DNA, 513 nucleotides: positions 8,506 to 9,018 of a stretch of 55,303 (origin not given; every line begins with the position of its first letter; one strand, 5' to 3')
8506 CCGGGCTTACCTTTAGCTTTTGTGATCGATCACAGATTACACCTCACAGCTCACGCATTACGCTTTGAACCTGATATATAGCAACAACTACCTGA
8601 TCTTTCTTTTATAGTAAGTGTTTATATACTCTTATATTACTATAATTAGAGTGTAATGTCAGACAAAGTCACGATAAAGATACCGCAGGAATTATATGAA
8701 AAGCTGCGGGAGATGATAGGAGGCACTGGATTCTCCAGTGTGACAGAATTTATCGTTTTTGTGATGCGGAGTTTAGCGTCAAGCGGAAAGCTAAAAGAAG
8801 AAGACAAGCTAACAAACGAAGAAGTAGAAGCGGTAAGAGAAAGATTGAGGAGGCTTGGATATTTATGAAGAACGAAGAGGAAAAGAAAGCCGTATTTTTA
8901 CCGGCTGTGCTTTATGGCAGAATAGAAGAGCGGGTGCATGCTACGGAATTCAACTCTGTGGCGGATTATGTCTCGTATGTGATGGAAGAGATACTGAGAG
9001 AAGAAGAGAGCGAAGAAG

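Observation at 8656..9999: Shared C-terminal basic tail on two RHH proteins, CysD and three alkaline-phosphatase-superfamily enzymes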

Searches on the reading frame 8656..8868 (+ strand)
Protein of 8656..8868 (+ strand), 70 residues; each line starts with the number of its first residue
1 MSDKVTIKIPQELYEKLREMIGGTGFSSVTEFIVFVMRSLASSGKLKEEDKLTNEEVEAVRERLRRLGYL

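Call 4: search_protein_families(library=pfam, proteins=[window:8656-8868:+], max_evalue=0.01)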
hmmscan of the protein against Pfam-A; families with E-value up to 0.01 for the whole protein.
window:8656-8868:+ (70 aa): 1 family
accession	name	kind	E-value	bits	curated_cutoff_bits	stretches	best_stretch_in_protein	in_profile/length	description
PF01402.27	RHH_1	-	1.2e-05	25.5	20.5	1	5-33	2-29/39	Ribbon-helix-helix protein, copG family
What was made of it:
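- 8656..8868 (+): RHH1, a 70-aa ribbon-helix-helix protein and probable autoregulator. The Y-type tail is encoded at 8818-8865. Pfam RHH_1 hit (call 4).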

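Call 5: search_protein_families(library=ncbifam, proteins=[window:8656-8868:+], max_evalue=0.01)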
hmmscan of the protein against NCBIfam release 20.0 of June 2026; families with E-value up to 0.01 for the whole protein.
window:8656-8868:+ (70 aa): 1 family
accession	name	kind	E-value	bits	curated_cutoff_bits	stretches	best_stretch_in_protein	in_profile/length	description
NF041551.1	YlcI_YnfO_N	subfamily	0.0039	17.2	30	0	1-34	1-32/42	YlcI/YnfO family protein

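Call 6: find_homologous_proteins(query=window:8656-8865:+, max_evalue=0.001)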
Query window:8656-8865:+ (70 aa): 1113 proteins with E <= 0.001 among 1113 candidates; the best 120 are listed.
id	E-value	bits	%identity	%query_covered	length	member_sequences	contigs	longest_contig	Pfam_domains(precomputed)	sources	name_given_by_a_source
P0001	1.9e-34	133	96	100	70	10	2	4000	PF01402.28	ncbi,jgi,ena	jgi:Arc/MetJ-type ribon-helix-helix transcriptional regulator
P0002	4.1e-33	129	93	100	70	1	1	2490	PF01402.28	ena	-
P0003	5.5e-33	129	93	100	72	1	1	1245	PF01402.28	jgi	-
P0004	8.2e-33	128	94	100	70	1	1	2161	PF01402.28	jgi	jgi:Arc/MetJ-type ribon-helix-helix transcriptional regulator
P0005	8.7e-33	128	93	100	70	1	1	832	PF01402.28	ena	-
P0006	1.4e-32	127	91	100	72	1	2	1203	PF01402.28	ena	-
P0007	1.4e-32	127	93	100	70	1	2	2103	PF01402.28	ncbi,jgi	jgi:Arc/MetJ-type ribon-helix-helix transcriptional regulator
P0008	2.0e-32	127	93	100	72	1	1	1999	PF01402.28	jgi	-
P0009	2.0e-32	127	93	100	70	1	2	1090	PF01402.28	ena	-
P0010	2.2e-32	127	93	100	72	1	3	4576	PF01402.28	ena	-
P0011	2.2e-32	127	93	100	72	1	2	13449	PF01402.28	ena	-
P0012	3.1e-32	126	91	100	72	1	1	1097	PF01402.28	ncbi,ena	-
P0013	3.6e-32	126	91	100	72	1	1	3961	PF01402.28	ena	-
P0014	4.7e-32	126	93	100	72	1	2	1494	PF01402.28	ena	-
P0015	5.1e-32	126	93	100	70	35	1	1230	-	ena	-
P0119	2.5e-27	111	77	100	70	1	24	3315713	PF01402.28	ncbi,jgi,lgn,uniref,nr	ncbi:Ribbon-helix-helix protein, copG family [Candidatus Methanoperedens nitroreducens]|uniref:Ribbo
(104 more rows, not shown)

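Call 9: find_encoding_contigs(protein=P0119, flank=6000, max_places=4)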
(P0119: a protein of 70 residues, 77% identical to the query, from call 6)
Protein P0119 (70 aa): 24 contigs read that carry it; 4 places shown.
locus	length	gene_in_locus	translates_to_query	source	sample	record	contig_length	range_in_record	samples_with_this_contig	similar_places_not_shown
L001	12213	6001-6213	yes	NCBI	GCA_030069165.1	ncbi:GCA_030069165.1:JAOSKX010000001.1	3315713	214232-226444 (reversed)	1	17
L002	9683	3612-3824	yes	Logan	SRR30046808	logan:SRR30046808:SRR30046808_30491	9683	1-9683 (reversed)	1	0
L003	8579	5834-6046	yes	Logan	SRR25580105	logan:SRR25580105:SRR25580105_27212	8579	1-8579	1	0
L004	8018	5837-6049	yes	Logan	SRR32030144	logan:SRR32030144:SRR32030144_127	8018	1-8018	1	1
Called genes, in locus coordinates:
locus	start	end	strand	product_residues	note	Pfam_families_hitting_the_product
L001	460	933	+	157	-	PF14196:ATC_hydrolase (weak)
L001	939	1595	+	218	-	PF12146:Hydrolase_4 (faint), PF20408:Abhydrolase_11 (weak), PF00561:Abhydrolase_1 (faint), PF12697:Abhydrolase_6 (weak), PF12695:Abhydrolase_5 (weak)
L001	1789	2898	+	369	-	-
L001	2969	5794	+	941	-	PF13435:Cytochrome_C554 (faint), PF14522:Cytochrome_C7 (faint), PF14537:Cytochrom_c3_2 (faint), PF22113:Mtrc-MtrF_II-IV_dom (weak), PF09699:Paired_CXXCH_1 (faint), PF02335:Cytochrom_C552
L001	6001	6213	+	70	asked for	PF01402:RHH_1 (faint)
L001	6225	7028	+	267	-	PF01507:PAPS_reduct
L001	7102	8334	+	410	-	PF00009:GTP_EFTU, PF01926:MMR_HSR1 (faint), PF03143:GTP_EFTU_D3 (faint), PF03144:GTP_EFTU_D2, PF22594:GTP-eEF1A_C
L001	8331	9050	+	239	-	PF01663:Phosphodiest (faint)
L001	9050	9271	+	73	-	-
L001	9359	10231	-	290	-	PF10609:ParA, PF00142:Fer4_NifH, PF01656:CbiA, PF02374:ArsA_ATPase (weak), PF06564:CBP_BcsQ (weak), PF09140:MipZ (weak), PF13614:AAA_31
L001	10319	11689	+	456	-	PF06439:3keto-disac_hyd (weak)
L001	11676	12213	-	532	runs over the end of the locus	-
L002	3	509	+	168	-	?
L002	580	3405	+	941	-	PF13435:Cytochrome_C554 (faint), PF14522:Cytochrome_C7 (faint), PF14537:Cytochrom_c3_2 (faint), PF22113:Mtrc-MtrF_II-IV_dom (weak), PF09699:Paired_CXXCH_1 (faint), PF02335:Cytochrom_C552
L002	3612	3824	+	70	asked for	PF01402:RHH_1 (faint)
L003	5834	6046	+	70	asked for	PF01402:RHH_1 (faint)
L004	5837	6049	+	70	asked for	PF01402:RHH_1 (faint)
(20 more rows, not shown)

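Call 21: search_protein_representatives(protein=window:8656-8865:+)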
Query: 70 residues. Proteins with E-value up to 0.001 (for the whole library): 532; up to 1e-10: 65; up to 1e-30: 0. The best 150 are listed.
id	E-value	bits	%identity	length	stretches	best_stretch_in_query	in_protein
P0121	9.9e-26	104.3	74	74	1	1-70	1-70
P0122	7.6e-21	89.0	56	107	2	3-70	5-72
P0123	4.6e-19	83.4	61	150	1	2-70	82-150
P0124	6.7e-18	79.7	67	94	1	1-69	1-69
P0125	1.3e-17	78.9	64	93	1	1-70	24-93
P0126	1.7e-17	78.5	54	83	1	3-70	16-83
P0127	2.2e-17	78.1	60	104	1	3-70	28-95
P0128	3.4e-17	77.5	61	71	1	1-70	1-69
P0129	7.2e-16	73.4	60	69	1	1-66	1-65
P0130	7.2e-16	73.4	75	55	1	20-70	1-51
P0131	3.3e-15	71.3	54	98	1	3-70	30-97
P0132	3.4e-15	71.2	66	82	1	3-70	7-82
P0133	5.7e-15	70.5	55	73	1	2-70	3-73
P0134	1.1e-14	69.7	57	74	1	2-70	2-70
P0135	1.4e-14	69.3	61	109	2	3-49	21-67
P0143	8.2e-14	66.9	52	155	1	2-70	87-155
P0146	1.4e-13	66.2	36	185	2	3-70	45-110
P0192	3.2e-10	55.6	43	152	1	3-70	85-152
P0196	4.9e-10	55.1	57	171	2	2-43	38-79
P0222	4.3e-09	52.1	51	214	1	6-70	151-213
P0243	1.4e-08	50.5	47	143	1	3-70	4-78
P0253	2.3e-08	49.8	43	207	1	6-70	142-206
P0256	2.8e-08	49.5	47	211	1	3-70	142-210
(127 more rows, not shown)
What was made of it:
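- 8656..8868 (+): 1113 homologs in one search and 532 clusters at 50% identity in the other (calls 6, 21).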

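Call 27: find_related_loci(query=A2, collection=genome_contigs, flank=10000)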
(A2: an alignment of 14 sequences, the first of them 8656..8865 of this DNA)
Query A2 (70 aa) in genome_contigs; peptide patterns used: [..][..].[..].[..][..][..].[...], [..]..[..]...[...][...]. (x = any residue, [..] = any of these).
599 stretches matched a pattern (row limit reached: there are more); 582 encode a relative of the query (tblastn E <= 1e-3); the best 80 are kept; 80 distinct loci.
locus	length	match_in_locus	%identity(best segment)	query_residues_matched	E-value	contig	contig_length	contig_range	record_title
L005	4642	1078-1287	91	1-70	4e-37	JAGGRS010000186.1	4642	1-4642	MAG: Methanophagales archaeon isolate AUK002 PB_MANV_002_c_000000001464, whole genome shotgun sequence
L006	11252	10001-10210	91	1-70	8e-37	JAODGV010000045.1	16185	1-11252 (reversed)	MAG: Methanosarcinales archaeon isolate Barite_M1_B69-AMOR_4 10ROV5WB_contig_20872, whole genome shotgun sequence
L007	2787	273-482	87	1-70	5e-36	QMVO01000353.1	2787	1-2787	MAG: Methanosarcinales archaeon isolate B64_G16 B64_Guay16_scaffold_49928, whole genome shotgun sequence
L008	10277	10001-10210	86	1-70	1e-35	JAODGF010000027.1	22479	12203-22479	MAG: Methanosarcinales archaeon isolate Barite_M3_B26-AMOR_1a CH2_P1_17ROV21_contig_3547, whole genome shotgun sequence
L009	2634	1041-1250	87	1-70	1e-35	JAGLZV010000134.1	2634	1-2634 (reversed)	MAG: Methanophagales archaeon isolate RS_14_10 ZL355.bin.10.fa_134, whole genome shotgun sequence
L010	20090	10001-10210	86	1-70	2e-35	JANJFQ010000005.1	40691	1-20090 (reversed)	MAG: Methanophagales archaeon isolate Hel0.bin107 Hel0_ANME-1_NODE_1263_length_40691_cov_4.837442, whole genome shotgun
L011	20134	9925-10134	86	1-70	1e-34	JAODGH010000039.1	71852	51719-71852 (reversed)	MAG: Methanosarcinales archaeon isolate INS_M10_B59-AMOR_5b 1-CGB6-2_contig_2631, whole genome shotgun sequence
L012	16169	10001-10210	81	1-70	4e-34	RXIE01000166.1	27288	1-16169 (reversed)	MAG: Methanophagales archaeon ANME-1-THS DGJ9_scaffold_1249, whole genome shotgun sequence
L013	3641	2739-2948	84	1-70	3e-34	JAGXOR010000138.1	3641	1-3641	Methanomicrobia archaeon LH_S13 NODE_138_length_3641_cov_6.868935, whole genome shotgun sequence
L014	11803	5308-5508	88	3-69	8e-34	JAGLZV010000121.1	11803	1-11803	MAG: Methanophagales archaeon isolate RS_14_10 ZL355.bin.10.fa_121, whole genome shotgun sequence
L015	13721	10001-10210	83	1-70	2e-33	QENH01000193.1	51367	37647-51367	Methanophagales archaeon isolate CONS3730B06UFb1 Ga0123266_1009, whole genome shotgun sequence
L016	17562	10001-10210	80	1-70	1e-33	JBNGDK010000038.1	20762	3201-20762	MAG: Candidatus Methanospirareceae archaeon isolate E05-026 bin11.fa-38, whole genome shotgun sequence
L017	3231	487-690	84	3-70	2e-33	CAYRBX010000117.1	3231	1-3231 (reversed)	MAG TPA_asm: uncultured Dehalococcoidia bacterium isolate binchicken_co409_94 genome assembly, contig: NODE_7022_length_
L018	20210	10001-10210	77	1-70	3e-33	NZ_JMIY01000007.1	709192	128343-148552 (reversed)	Candidatus Methanoperedens nitroreducens strain ANME-2d ANME2D_Contig_7.7, whole genome shotgun sequence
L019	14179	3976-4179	81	3-70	2e-32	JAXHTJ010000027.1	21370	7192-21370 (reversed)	MAG: Halobacteriota archaeon isolate MAG21_tar_biofilm MAG21_27, whole genome shotgun sequence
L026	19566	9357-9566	70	1-70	7e-31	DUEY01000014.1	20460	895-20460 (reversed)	MAG TPA_asm: Dehalococcoidia bacterium isolate W281 Contig14, whole genome shotgun sequence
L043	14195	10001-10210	69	1-70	1e-29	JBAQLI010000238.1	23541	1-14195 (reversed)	MAG: Candidatus Methanoperedens sp. isolate MFD12032_ilm_asm_bin13 k127_34821, whole genome shotgun sequence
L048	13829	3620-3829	69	1-70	6e-29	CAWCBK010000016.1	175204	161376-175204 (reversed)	MAG: Euryarchaeota archaeon isolate MFD03899.bin.2.188 genome assembly, contig: contig_51925, whole genome shotgun seque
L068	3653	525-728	60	3-70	3e-25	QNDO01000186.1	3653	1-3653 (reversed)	MAG: Candidatus Hydrothermota bacterium isolate B29_G16 B29_Guay16_scaffold_32049, whole genome shotgun sequence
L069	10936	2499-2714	58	1-70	4e-25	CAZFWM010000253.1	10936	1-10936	MAG TPA_asm: uncultured Thermodesulfobacteriota bacterium isolate SRP077602_co7_231 genome assembly, contig: NODE_27373_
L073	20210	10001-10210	63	3-70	2e-24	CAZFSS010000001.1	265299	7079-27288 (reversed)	MAG TPA_asm: uncultured candidatus Brocadiaceae bacterium isolate binchicken_co91_507 genome assembly, contig: NODE_14_l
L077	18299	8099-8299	63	4-70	5e-24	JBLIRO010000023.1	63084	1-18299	MAG: bacterium isolate MG1_202111_bin_529 MG1_202111_bin_529_scaffold_23, whole genome shotgun sequence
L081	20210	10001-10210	54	1-70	8e-24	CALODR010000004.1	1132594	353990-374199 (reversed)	MAG: uncultured bacterium isolate HOU_bin.0035 genome assembly, contig: contig_5608, whole genome shotgun sequence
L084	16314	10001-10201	61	4-70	8e-24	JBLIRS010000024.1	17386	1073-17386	MAG: bacterium isolate MF1_201704_bin_296 MF1_201704_bin_296_scaffold_24, whole genome shotgun sequence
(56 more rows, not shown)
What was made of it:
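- Tried and rejected: A narrower alignment worked (call 27), but it biased the 80 loci towards close relatives.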

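Call 38: search_protein_families(library=pfam, proteins=[P0222, P0253, P0256, P0146, P0123, P0143, P0192, P0196, P0243, P0122], max_evalue=0.01)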
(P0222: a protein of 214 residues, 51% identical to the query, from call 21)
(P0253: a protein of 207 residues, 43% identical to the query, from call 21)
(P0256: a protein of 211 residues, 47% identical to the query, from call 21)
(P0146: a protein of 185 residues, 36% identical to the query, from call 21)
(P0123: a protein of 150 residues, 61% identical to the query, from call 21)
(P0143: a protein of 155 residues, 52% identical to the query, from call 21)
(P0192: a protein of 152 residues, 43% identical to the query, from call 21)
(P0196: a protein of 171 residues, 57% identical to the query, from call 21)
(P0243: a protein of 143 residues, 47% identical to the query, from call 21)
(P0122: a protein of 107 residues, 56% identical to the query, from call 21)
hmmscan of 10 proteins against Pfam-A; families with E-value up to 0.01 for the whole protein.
P0222 (214 aa): 3 families
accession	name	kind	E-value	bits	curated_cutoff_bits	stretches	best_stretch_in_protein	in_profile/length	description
PF24434.1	DUF7557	-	0.00096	19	25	1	6-43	2-38/45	Family of unknown function (DUF7557)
PF23807.1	RHH_10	-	0.0025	18.5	27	1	7-36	27-56/84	Ribbon-helix-helix protein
PF08346.17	AntA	-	0.0049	17.9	27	0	49-67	13-31/68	AntA/AntB antirepressor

P0253 (207 aa): 2 families
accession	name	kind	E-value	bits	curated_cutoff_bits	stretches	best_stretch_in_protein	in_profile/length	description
PF24434.1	DUF7557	-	2.1e-07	30.7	25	1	4-41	2-38/45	Family of unknown function (DUF7557)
PF23807.1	RHH_10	-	0.0012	19.6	27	1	6-35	28-57/84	Ribbon-helix-helix protein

P0256 (211 aa): 0 families

P0146 (185 aa): 9 families
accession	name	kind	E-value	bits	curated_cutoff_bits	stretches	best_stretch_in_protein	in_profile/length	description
PF01402.27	RHH_1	-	2.8e-06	27.5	20.5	0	4-36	1-33/39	Ribbon-helix-helix protein, copG family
PF25041.1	UFL1_C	-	4.3e-06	26.9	24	0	58-107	55-105/112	E3 UFM1-protein ligase 1 C-terminal domain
PF12441.14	CopG_antitoxin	-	0.00013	23.1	28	1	5-36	45-76/79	CopG antitoxin of type II toxin-antitoxin system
PF20605.4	Antitox_RHH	-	0.00018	22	27.2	1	13-34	15-36/50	Antitoxin-like ribbon-helix-helix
PF23807.1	RHH_10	-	0.00019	22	27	1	7-35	28-56/84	Ribbon-helix-helix protein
PF22513.2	FitA-like_RHH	-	0.00028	21.2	27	0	9-30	8-29/39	Antitoxin FitA-like, ribbon-helix-helix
PF08823.16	PG_binding_2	-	0.001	19.7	21.1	0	158-183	5-30/74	Putative peptidoglycan binding domain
PF24434.1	DUF7557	-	0.0051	16.7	25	1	5-41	2-37/45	Family of unknown function (DUF7557)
PF07244.20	POTRA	-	0.0052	17.9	21.3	0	168-185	37-54/79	Surface antigen variable number repeat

P0123 (150 aa): 1 family
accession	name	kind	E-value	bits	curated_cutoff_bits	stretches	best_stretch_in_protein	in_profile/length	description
PF01402.27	RHH_1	-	0.002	18.4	20.5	1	85-113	2-29/39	Ribbon-helix-helix protein, copG family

P0143 (155 aa): 0 families

P0192 (152 aa): 0 families

P0196 (171 aa): 0 families

P0243 (143 aa): 0 families

P0122 (107 aa): 1 family
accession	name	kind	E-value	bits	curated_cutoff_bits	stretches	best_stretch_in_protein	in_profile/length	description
PF08823.16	PG_binding_2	-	0.0027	18.4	21.1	0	51-74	10-36/74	Putative peptidoglycan binding domain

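Call 81: search_protein_families(library=pfam, proteins=[L005:1536-1847:+, L026:9817-10635:+, L077:9586-10215:+, L048:2747-3409:-, L077:10231-11583:+, L001:8331-9047:+, L081:10274-11296:+, L069:2736-4160:+, L073:10241-11170:+], max_evalue=0.01)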
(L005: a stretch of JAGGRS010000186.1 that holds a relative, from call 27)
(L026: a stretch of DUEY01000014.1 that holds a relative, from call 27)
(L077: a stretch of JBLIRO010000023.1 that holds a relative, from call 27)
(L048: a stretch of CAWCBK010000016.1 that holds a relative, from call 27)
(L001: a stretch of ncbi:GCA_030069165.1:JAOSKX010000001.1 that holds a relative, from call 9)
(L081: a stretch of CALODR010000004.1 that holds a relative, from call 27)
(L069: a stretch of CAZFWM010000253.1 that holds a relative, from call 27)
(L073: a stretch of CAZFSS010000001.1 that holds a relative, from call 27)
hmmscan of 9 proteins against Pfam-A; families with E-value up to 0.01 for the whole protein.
L005:1536-1847:+ (104 aa): 1 family
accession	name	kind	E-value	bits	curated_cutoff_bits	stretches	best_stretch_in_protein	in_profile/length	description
PF09834.14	DUF2061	-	2e-13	51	23.1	1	18-67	3-52/52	Predicted membrane protein (DUF2061)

L026:9817-10635:+ (273 aa): 2 families
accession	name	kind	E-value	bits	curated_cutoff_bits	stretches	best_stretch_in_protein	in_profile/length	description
PF01925.25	TauE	-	3.6e-26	92.7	32.6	2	97-264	61-235/237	Sulfite exporter TauE/SafE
PF01027.25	Bax1-I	-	0.0031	17.7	34.1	1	95-166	63-135/207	Inhibitor of apoptosis-promoting Bax1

L077:9586-10215:+ (210 aa): 2 families
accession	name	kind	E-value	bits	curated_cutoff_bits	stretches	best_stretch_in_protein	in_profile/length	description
PF01583.26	APS_kinase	-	2.3e-58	197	21.1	1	4-151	1-151/152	Adenylylsulphate kinase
PF13238.12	AAA_18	-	0.0012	19.7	29.4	1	11-118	4-108/128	AAA domain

L048:2747-3409:- (220 aa): 1 family
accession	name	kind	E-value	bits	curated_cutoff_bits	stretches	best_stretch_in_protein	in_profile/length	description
PF01507.26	PAPS_reduct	-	3.3e-22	79.8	22.5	2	33-130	2-103/175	Phosphoadenosine phosphosulfate reductase domain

L077:10231-11583:+ (451 aa): 1 family
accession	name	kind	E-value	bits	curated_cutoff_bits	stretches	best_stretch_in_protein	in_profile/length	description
PF01663.27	Phosphodiest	-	1.9e-40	140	23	1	14-408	1-342/342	Type I phosphodiesterase / nucleotide pyrophosphatase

L001:8331-9047:+ (239 aa): 1 family
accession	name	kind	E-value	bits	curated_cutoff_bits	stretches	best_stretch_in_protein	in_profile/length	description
PF01663.27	Phosphodiest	-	2.3e-06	27.9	23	1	3-201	2-224/342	Type I phosphodiesterase / nucleotide pyrophosphatase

L081:10274-11296:+ (341 aa): 4 families
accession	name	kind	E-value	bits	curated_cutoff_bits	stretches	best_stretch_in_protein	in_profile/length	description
PF13379.11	NMT1_2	-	1.2e-30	107.6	24.7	1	39-262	17-246/252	NMT1-like family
PF09084.16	NMT1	-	2.5e-12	47.6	20.5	1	39-259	3-215/216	NMT1/THI5 like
PF12974.12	Phosphonate-bd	-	4.3e-08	33.3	27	1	60-201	29-172/242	ABC transporter, phosphonate, periplasmic substrate-binding protein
PF11348.13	DUF3150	-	0.0066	16.2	24.9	1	227-263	100-136/257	Protein of unknown function (DUF3150)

L069:2736-4160:+ (475 aa): 2 families
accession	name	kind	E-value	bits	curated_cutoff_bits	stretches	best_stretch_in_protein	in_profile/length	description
PF05140.19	ResB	-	2.9e-103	346.7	24.6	2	25-351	1-310/486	ResB-like family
PF16327.10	CcmF_C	-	0.00021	21.1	28.7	0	392-417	293-318/323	Cytochrome c-type biogenesis protein CcmF C-terminal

L073:10241-11170:+ (310 aa): 1 family
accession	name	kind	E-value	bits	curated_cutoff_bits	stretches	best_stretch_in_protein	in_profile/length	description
PF01925.25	TauE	-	1.1e-25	91.1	32.6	1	69-303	3-235/237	Sulfite exporter TauE/SafE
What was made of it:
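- ABC-transporter and TauE loci (call 81);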

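Call 86: search_solved_structures(query=A1, max_evalue=1, show_alignments=3)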
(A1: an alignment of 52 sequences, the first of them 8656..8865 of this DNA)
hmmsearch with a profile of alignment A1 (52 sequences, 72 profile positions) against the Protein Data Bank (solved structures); distinct sequences matched with E-value up to 1: 13.
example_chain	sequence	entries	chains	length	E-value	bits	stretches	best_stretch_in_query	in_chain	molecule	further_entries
2bj1_A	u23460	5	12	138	0.018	18.4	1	7-49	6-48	NICKEL RESPONSIVE REGULATOR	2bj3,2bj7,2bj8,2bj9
2lch_A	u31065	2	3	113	0.17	15.3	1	15-67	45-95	Protein OR38 | computationally designed four-helix bundle protein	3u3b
7yq0_A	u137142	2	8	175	0.35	14.3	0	52-72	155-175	Adenylyl-sulfate kinase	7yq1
1q5v_A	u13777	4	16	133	0.49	13.8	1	5-50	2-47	Nickel responsive regulator | Nickel-responsive regulator | Nickel-responsive regulatory protein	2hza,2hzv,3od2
3jc8_Ca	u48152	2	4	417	0.52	13.7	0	41-70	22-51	Type 4 fimbrial assembly protein PilC | PilC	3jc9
8j07_l7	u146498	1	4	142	0.59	13.6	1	31-71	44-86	Dynein light chain Tctex-type protein 2B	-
8rgi_B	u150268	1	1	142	0.59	13.6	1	31-71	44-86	Dynein light chain Tctex-type protein 2B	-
9fqr_JY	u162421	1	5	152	0.64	13.4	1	31-71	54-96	Dynein light chain Tctex-type protein 2B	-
2max_A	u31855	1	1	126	0.7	13.3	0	42-71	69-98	DNA-directed RNA polymerase subunit alpha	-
7pzy_z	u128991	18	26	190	0.75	13.2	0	10-65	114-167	Ribosomal protein L19 | 60S ribosomal protein L19-A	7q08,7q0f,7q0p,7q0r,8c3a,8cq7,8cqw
4hs5_A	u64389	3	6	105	0.77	13.2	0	4-27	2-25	Protein CyaY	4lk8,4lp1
5it7_RR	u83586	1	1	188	0.96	12.9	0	10-53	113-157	KLLA0E12453p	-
6uz7_AR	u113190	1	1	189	0.97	12.9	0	10-53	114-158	KLLA0E12453p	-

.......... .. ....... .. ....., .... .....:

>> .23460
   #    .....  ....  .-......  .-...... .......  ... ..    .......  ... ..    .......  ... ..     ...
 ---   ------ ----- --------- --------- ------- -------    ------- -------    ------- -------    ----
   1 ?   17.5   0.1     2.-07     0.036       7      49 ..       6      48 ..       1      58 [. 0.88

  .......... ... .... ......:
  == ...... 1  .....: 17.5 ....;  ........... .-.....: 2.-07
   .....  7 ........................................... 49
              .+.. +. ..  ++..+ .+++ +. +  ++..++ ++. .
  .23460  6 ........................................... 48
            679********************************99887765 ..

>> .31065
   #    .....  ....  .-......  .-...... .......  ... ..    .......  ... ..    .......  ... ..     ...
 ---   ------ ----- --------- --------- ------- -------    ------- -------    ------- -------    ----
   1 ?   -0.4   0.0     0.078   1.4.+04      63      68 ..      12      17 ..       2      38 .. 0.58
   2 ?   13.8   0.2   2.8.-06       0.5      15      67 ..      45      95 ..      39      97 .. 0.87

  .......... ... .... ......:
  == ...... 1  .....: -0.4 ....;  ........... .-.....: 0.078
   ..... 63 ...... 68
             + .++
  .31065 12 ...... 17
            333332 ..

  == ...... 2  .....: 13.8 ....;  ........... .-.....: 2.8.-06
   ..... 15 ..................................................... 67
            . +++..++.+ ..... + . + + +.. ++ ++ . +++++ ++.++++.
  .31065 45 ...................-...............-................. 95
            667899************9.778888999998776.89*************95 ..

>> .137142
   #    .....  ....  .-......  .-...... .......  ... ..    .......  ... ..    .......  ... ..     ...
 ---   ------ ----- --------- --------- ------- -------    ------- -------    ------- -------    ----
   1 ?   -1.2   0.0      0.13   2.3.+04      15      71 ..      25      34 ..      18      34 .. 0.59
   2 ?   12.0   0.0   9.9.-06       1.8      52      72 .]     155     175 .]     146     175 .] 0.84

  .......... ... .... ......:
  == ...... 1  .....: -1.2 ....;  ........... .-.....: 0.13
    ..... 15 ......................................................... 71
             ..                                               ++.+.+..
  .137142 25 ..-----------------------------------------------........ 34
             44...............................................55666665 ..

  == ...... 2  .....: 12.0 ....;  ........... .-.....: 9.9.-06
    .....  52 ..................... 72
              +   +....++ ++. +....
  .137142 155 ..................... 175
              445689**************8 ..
